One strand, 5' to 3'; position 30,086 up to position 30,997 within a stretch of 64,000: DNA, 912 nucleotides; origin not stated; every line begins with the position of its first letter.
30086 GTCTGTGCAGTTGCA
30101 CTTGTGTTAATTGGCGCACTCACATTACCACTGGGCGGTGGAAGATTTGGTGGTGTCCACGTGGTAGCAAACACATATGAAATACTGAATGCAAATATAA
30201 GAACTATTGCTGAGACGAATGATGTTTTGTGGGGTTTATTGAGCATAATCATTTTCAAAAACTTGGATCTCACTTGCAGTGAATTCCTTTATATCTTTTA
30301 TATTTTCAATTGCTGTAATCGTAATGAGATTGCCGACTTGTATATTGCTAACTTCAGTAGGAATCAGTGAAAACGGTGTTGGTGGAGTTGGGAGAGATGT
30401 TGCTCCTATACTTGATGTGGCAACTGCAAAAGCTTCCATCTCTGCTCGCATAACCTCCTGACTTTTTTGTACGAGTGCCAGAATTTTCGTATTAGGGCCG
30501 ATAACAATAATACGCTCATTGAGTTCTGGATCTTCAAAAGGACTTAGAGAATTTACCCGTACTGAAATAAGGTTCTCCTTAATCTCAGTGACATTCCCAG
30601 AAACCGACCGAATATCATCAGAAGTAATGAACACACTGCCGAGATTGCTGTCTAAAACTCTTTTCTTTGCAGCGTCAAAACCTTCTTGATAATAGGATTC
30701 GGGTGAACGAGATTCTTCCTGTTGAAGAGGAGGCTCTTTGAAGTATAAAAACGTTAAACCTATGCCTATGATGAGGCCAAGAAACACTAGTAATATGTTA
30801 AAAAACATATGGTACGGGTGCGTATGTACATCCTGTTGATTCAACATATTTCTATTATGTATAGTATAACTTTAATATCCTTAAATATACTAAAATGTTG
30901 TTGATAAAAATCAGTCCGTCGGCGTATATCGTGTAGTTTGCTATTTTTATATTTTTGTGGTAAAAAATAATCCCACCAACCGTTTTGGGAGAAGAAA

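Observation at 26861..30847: Cell-surface fibre operon: membrane-anchored fibre with peptidase-S74 intramolecular chaperone, plus Cys-rich secreted partner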

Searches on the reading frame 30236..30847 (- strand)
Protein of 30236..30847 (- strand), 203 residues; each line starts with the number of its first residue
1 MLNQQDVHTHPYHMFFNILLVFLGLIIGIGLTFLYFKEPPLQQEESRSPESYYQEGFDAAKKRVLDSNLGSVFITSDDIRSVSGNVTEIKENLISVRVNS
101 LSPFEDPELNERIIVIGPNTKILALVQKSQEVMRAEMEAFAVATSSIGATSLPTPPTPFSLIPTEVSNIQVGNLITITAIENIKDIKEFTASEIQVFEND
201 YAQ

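Call 3: search_protein_families(library=pfam, proteins=[window:30236-30847:-], max_evalue=1)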
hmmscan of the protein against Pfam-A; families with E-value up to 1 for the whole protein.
window:30236-30847:- (203 aa): 0 families

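Call 4: search_protein_families(library=phrogs, proteins=[window:30236-30847:-], max_evalue=0.1)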
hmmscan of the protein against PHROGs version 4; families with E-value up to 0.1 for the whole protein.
window:30236-30847:- (203 aa): 0 families

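Call 28: search_protein_families(library=ncbifam, proteins=[window:30236-30847:-], max_evalue=0.1)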
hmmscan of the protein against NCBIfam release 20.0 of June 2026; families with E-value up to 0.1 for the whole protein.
window:30236-30847:- (203 aa): 0 families
